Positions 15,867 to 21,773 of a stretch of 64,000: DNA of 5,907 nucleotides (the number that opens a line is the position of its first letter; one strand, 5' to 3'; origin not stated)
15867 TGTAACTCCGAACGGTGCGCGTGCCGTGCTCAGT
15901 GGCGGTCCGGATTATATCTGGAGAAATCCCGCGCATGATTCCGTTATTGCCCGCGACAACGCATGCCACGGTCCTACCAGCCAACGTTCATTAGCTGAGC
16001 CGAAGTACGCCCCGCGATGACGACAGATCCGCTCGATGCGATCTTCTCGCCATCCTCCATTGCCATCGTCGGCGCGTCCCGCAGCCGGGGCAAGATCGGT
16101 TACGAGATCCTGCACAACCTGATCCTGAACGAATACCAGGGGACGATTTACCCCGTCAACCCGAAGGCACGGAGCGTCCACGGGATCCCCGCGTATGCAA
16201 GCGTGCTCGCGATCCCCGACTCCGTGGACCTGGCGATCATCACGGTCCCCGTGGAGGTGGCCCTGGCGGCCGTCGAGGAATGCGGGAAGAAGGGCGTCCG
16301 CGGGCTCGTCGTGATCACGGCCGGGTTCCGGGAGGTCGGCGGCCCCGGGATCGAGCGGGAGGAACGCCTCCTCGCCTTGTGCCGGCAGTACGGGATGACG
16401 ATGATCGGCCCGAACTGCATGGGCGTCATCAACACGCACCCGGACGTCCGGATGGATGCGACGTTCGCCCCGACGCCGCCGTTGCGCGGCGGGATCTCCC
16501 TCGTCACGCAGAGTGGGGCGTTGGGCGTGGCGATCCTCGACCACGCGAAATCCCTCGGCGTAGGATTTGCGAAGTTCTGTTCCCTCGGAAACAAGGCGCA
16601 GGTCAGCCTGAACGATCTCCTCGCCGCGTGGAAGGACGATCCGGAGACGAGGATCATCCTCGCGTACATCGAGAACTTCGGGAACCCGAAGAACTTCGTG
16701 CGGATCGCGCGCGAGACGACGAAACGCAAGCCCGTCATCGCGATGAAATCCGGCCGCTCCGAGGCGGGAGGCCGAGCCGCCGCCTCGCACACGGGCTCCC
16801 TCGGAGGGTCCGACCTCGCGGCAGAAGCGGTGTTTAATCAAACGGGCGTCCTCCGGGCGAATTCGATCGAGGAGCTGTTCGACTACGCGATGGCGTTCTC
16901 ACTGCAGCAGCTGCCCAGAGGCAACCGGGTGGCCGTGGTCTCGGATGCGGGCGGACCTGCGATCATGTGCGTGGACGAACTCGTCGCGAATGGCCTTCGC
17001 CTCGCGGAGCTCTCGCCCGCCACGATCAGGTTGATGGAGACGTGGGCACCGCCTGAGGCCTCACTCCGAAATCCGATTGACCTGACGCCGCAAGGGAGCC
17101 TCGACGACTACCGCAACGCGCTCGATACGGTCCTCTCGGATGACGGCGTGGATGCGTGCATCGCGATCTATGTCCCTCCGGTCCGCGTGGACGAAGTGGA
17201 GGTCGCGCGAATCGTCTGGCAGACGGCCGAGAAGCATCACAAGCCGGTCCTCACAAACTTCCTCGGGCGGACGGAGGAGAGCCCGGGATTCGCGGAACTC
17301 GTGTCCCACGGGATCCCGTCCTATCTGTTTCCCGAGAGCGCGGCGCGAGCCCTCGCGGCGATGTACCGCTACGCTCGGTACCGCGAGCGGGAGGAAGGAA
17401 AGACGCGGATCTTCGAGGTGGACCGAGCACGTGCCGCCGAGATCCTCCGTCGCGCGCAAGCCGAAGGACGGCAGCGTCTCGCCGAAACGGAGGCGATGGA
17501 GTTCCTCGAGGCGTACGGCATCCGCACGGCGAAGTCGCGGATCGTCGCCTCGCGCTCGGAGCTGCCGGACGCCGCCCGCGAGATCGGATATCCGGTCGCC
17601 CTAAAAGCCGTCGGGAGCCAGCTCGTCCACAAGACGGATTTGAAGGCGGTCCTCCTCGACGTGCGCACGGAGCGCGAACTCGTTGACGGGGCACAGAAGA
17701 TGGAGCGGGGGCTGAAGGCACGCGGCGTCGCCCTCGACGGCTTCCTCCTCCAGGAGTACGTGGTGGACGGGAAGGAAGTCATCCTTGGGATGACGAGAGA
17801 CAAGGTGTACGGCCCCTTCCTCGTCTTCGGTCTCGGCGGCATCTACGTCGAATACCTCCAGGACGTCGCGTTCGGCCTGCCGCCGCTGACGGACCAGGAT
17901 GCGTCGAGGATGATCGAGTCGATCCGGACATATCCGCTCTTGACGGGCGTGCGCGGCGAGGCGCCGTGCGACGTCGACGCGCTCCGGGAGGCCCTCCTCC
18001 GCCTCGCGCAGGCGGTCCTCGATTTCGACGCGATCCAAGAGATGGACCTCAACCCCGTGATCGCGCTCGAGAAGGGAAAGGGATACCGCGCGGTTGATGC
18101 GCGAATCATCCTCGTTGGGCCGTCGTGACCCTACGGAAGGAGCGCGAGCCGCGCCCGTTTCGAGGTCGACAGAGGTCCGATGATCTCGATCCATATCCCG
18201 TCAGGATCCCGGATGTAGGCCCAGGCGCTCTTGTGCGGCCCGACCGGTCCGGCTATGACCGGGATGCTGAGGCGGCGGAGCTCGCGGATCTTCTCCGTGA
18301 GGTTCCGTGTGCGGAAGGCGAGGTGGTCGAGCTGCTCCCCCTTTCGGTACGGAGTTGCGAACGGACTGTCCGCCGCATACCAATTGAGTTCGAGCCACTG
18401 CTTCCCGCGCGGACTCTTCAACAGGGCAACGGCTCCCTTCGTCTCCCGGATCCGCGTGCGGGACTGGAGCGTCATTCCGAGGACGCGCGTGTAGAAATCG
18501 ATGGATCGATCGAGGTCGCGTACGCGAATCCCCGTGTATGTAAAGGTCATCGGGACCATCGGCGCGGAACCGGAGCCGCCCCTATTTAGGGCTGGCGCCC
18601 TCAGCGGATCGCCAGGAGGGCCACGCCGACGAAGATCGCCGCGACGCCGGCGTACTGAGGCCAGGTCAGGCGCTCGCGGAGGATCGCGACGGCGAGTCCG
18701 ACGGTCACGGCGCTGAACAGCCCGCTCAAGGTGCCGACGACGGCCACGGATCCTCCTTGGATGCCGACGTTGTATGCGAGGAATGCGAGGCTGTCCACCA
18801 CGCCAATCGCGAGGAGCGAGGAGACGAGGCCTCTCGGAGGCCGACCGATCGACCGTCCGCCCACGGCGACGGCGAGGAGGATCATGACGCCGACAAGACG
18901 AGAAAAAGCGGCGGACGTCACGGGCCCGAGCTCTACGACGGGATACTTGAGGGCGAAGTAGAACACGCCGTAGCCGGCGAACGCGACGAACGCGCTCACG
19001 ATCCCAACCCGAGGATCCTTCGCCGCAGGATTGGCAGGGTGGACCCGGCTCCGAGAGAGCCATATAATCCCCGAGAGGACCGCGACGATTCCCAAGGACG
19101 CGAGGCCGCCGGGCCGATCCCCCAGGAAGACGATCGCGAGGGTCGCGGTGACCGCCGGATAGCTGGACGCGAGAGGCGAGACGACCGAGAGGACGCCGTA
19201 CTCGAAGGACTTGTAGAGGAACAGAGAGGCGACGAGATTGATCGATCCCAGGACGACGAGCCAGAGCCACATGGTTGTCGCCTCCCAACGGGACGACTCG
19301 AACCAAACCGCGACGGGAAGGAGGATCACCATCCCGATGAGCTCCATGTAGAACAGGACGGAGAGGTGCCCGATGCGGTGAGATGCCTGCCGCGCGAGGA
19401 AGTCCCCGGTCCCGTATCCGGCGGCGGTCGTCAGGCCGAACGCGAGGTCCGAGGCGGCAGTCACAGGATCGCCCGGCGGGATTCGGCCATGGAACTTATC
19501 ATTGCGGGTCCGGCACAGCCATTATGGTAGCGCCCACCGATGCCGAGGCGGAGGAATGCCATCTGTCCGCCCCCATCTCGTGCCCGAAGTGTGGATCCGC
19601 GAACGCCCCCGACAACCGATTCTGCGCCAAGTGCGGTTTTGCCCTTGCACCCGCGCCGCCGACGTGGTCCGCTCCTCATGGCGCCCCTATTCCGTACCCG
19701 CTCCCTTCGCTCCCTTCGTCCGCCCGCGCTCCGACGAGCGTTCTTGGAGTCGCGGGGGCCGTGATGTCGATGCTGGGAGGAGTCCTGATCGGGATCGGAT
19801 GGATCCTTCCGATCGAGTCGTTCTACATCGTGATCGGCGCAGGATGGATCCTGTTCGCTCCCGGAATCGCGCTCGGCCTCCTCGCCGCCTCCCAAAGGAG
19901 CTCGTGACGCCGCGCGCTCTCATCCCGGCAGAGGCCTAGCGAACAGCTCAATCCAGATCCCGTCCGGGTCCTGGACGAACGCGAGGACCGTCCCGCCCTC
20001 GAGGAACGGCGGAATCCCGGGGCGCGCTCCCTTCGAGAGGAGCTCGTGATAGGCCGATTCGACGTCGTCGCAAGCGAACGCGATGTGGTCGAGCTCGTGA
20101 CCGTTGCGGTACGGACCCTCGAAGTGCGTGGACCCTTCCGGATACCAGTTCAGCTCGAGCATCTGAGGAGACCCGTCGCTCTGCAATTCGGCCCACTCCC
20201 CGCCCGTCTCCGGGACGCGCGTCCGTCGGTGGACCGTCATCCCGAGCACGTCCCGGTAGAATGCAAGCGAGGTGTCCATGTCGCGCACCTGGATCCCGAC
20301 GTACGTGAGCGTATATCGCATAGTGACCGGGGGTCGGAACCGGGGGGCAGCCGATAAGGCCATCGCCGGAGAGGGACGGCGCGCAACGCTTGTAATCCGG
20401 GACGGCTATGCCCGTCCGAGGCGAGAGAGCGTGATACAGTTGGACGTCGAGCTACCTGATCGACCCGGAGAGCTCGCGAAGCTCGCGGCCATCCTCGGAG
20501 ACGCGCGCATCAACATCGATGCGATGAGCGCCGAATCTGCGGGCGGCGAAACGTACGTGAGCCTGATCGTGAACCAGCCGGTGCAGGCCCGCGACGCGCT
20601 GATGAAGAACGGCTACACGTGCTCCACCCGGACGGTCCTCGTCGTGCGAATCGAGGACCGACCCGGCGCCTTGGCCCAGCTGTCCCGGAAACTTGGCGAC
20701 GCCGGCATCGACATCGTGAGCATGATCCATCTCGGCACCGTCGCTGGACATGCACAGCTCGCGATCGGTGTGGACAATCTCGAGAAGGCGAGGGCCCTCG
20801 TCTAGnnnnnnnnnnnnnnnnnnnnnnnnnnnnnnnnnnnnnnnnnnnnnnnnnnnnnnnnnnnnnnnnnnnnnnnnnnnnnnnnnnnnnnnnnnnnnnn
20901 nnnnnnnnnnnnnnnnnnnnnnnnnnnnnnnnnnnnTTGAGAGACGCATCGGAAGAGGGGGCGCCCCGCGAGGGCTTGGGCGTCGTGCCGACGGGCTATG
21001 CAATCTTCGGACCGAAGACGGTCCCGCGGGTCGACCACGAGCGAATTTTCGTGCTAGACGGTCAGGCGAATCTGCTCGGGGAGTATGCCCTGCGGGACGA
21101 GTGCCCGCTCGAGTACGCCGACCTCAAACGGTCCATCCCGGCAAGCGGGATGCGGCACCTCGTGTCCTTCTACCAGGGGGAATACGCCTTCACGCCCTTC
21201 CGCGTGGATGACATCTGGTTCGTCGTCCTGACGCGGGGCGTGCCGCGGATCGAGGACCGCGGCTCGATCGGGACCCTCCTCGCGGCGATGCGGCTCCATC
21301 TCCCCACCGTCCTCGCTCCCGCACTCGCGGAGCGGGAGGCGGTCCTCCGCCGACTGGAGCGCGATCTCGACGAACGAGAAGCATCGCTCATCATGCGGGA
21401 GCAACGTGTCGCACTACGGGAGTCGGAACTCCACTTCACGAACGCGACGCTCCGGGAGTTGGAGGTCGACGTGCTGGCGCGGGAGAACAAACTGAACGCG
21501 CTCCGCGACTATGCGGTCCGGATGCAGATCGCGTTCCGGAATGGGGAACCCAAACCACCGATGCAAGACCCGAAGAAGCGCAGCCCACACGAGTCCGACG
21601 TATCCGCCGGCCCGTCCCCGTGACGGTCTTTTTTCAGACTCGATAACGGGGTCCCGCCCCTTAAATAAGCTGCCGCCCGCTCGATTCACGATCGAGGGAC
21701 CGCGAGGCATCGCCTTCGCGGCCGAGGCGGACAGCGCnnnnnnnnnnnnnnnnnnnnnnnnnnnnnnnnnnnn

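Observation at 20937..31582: Three consecutive paralogues of sharply increasing size share an alpha/beta domain fused to coiled coil; a candidate uncharacterised membrane-to-cytoplasm scaffold system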

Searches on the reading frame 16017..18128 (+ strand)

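Call 12: search_protein_families(library=pfam, proteins=[window:16017-18128:+], max_evalue=0.001)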
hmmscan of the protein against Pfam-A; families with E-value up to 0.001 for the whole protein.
window:16017-18128:+ (703 aa): 5 families
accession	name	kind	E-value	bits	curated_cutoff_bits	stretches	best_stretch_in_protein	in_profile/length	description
PF13549.11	ATP-grasp_5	-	2.4e-70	236.8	27.6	1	480-699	2-221/221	ATP-grasp domain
PF13607.11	Succ_CoA_lig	-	4.4e-55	185.7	27.4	1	157-294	1-138/138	Succinyl-CoA ligase like flavodoxin domain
PF13380.12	CoA_binding_2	-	2.2e-25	89.8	22.8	1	14-139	2-115/116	CoA binding domain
PF02629.25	CoA_binding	-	2e-15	57.8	22.3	1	12-103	3-97/97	CoA binding domain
PF19045.5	Ligase_CoA_2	-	9.8e-12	45.6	23.7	1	305-455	1-157/162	Ligase-CoA domain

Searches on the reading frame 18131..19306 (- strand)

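Call 12: search_protein_families(library=pfam, proteins=[window:18131-19306:-], max_evalue=0.001)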
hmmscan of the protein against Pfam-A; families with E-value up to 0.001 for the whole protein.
window:18131-19306:- (391 aa): 2 families
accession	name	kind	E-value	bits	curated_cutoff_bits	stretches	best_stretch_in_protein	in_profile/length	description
PF00903.31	Glyoxalase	-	5.2e-17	62.8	20.6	1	256-375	3-121/121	Glyoxalase/Bleomycin resistance protein/Dioxygenase superfamily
PF13669.12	Glyoxalase_4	-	5.6e-10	39.9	27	1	258-358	3-101/109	Glyoxalase/Bleomycin resistance protein/Dioxygenase superfamily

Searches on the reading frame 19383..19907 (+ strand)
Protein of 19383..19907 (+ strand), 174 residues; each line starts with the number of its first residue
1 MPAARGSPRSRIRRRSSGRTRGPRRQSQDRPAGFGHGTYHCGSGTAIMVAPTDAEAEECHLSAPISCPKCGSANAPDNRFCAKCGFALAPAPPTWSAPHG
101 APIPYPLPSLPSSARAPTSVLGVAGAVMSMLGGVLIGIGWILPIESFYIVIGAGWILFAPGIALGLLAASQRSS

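Call 12: search_protein_families(library=pfam, proteins=[window:19383-19907:+], max_evalue=0.001)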
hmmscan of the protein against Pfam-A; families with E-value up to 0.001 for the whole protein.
window:19383-19907:+ (174 aa): 4 families
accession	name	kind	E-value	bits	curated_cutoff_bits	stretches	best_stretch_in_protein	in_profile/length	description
PF13240.11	Zn_Ribbon_1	-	1.6e-06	28.2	25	1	67-88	2-23/23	zinc-ribbon domain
PF13248.11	Zn_ribbon_3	-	1.1e-05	25.1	27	1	65-85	3-23/26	zinc-ribbon domain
PF12773.13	DZR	-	2e-05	25.1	27.3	1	57-85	16-45/45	Double zinc ribbon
PF24463.1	DUF7577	-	0.00025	21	28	1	65-85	3-23/27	Domain of unknown function (DUF7577)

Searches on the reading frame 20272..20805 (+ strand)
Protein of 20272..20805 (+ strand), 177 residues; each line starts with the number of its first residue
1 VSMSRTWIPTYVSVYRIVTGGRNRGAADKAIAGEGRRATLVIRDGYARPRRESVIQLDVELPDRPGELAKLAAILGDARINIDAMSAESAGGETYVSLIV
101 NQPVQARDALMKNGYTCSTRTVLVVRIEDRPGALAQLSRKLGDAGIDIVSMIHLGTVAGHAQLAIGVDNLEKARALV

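Call 12: search_protein_families(library=pfam, proteins=[window:20272-20805:+], max_evalue=0.001)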
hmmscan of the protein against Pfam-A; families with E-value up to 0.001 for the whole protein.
window:20272-20805:+ (177 aa): 7 families
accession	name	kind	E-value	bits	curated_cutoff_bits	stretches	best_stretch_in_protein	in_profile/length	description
PF01842.31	ACT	-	2.2e-18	66.1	27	2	57-103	3-52/66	ACT domain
PF13291.12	ACT_4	-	1.6e-08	35.5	27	0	55-98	7-52/80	ACT domain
PF19571.5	ACT_8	-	5.9e-08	33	23.5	1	54-176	3-124/141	ACT domain pair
PF22190.2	TTHA0829-like_ACT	-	3.1e-06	27.5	27.4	0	123-167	5-47/70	TTHA0829-like ACT domain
PF13840.12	ACT_7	-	6.9e-05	23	27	0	55-87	9-43/65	ACT domain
PF22629.2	ACT_AHAS_ss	-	0.00029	21.4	27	0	59-111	3-56/67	AHAS small subunit-like ACT domain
PF22468.2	ACT_9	-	0.00042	20.5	27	0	62-102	9-47/61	ACT domain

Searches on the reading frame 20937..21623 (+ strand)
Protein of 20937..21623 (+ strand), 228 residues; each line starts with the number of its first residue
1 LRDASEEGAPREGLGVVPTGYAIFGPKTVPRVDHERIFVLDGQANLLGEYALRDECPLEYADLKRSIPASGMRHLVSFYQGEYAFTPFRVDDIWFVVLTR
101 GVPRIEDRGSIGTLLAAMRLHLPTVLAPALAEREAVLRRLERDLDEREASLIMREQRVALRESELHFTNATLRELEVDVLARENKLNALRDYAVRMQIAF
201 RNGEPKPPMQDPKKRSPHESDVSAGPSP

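Call 6: search_protein_families(library=pfam, proteins=[window:20937-21623:+], max_evalue=0.1)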
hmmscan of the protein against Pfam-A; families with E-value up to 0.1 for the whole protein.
window:20937-21623:+ (228 aa): 1 family
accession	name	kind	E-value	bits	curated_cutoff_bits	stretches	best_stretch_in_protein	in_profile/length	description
PF12072.13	RNase_Y_N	-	0.084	12.7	32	0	132-188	75-131/201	RNase Y N-terminal region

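Call 7: search_protein_families(library=ncbifam, proteins=[window:20937-21623:+], max_evalue=0.1)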
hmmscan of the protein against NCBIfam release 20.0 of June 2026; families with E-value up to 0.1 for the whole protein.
window:20937-21623:+ (228 aa): 1 family
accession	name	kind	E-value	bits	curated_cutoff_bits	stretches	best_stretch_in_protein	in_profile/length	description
NF002750.0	PRK02793.1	equivalog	0.0031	17.7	103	1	154-192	6-44/72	phi X174 lysis protein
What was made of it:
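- The ectodomain is large, carbohydrate-binding and Ig-rich (calls 6, 7).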

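Call 61: predict_structure(alignment_id=A8)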
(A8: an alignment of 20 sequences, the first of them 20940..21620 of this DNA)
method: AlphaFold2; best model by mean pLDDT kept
length: 227 residues; sequences in the alignment: 20
mean_pLDDT: 76.7   pTM: 0.46
mean pLDDT of the five models: 76.7, 75.6, 75.1, 74.3, 74.3
residues with pLDDT >= 90: 87; 70-90: 77; 50-70: 19; < 50: 44
segments of 3 or more residues with pLDDT < 50: 1-30, 214-227
pLDDT, mean of each block of 10 residues (from residue 1): 38 37 40 82 87 85 91 90 89 89 74 74 62 83 96 98 97 96 94 90 77 46 43
secondary structure, 60 per line:
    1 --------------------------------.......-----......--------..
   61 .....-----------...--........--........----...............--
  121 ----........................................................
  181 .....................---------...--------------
elements in order: E33-39 E45-50 H59-65 E77-79 E82-89 E92-99 H104-118 H125-201
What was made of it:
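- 20937..21623 (+): Gene A, 228 aa, TTG start: disordered N-terminus, longin/Roadblock-like module, one ~77-aa helix, disordered Pro-rich tail. AF2 model (call 61).
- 21039..21302 (+): Module of A (aa 35-122), containing the protein's only cysteine (aa 56, nt 21102-21104). AF2 strands and helices (call 61).
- On Coiled coil: The AF2 model has a single 77-aa helix with pLDDT above 90 in A (call 61).
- Checked: In A this is one helix of 77 aa in the AF2 model (call 61).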

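Call 79: fold_search(model_id=the predicted structure, library=pdb)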
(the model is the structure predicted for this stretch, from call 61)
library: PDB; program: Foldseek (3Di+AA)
matches with E <= 10: 1116; with E <= 0.001: 0
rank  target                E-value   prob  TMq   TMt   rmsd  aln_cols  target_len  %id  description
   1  6qh6_N                1.8e-03  1.00  0.29  0.43   3.9        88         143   16  AP2 clathrin adaptor core with two cargo peptides in open+ conformation (released 2019-09-04)
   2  4xpm_B                2.5e-03  1.00  0.23  0.65   4.2        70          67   14  Crystal structure of EGO-TC (released 2015-08-05)
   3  8fw5_D                3.4e-03  1.00  0.29  0.23   4.7       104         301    7  Chimeric HsGATOR1-SpGtr-SpLam complex (released 2023-07-26)
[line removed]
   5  7rwa_M                4.1e-03  1.00  0.31  0.19   2.9        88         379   12  AP2 bound to heparin and Tgn38 tyrosine cargo peptide (released 2022-03-30)
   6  9u9i_M                4.3e-03  1.00  0.32  0.49   7.2       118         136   16  M4-CTD-undocked AP-4 core in apo form (released 2026-03-04)
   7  6uri_M                4.6e-03  1.00  0.32  0.54   3.6        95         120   12  HIV-1 Nef in complex with the CD4 cytoplasmic domain and the AP2 clathrin adaptor complex (released 2020-07-29)
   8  7rw9_M                4.6e-03  1.00  0.32  0.51   3.2        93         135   13  AP2 bound to heparin in the bowl conformation (released 2022-03-30)
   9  2hf6_MODEL_1_A        4.6e-03  1.00  0.32  0.45   5.6       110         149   13  Solution structure of human zeta-COP (released 2007-06-12)
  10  6owt_M                4.9e-03  1.00  0.31  0.52   4.0        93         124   15  Structure of SIVsmm Nef and SMM tetherin bound to the clathrin adaptor AP-2 complex (released 2019-09-25)
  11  7og1_MMM              4.9e-03  1.00  0.26  0.15   4.8        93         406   13  AP2 clathrin adaptor core in complex with cargo peptide and FCHO2 (released 2022-06-01)
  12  8yl2_B                4.9e-03  1.00  0.24  0.20   4.6        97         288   18  Crystal Structure of Homo Tetrameric RagA-like small GTPase from Asgard Lokiarchaeota (LokiRagO) in complex with GTP (released 2025-09-10)
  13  5yk3_C                4.9e-03  0.99  0.26  0.43   7.2       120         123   17  human Ragulator complex (released 2019-01-23)
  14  5x6u_B                5.5e-03  0.99  0.26  0.43   6.3       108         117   13  Crystal structure of human heteropentameric complex (released 2017-12-06)
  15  8yl2_A                5.9e-03  0.99  0.24  0.20   4.9       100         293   19  Crystal Structure of Homo Tetrameric RagA-like small GTPase from Asgard Lokiarchaeota (LokiRagO) in complex with GTP (released 2025-09-10)
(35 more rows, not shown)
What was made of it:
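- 21039..21302 (+): Foldseek (call 79).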

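Call 85: search_protein_families(library=padloc, proteins=[window:20940-21620:+], max_evalue=0.01)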
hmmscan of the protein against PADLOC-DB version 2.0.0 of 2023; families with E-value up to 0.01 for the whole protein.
window:20940-21620:+ (227 aa): 0 families

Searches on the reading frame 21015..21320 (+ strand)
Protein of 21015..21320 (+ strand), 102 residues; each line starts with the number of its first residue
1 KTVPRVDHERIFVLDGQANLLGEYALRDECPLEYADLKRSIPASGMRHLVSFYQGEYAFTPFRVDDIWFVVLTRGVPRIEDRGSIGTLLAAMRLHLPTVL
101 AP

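Call 18: find_homologous_proteins(query=A2, max_evalue=0.1)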
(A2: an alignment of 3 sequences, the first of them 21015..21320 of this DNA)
Query A2 (3 sequences) (102 aa, profile of the alignment): 93 proteins with E <= 0.1 among 313 candidates.
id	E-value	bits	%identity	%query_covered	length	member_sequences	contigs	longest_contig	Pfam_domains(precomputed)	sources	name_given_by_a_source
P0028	2.3e-39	151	39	94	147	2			-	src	-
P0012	4.4e-39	150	38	96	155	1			-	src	-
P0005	5.6e-39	150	38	94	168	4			-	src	-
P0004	6.0e-39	150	37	96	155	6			-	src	-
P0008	2.6e-38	148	36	94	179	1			-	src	-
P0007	5.3e-38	147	38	94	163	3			-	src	-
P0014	9.6e-38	146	35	94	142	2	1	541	-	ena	-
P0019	1.5e-37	146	35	94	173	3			-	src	-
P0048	2.5e-37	145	36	88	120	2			-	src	-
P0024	4.4e-37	144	37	89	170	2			-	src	-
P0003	6.8e-37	143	38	94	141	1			-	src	-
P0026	1.0e-36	143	36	79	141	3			-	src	-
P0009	2.1e-36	142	36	100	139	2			-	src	-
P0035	3.0e-36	141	35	94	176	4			-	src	-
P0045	3.3e-36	141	38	90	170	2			-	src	-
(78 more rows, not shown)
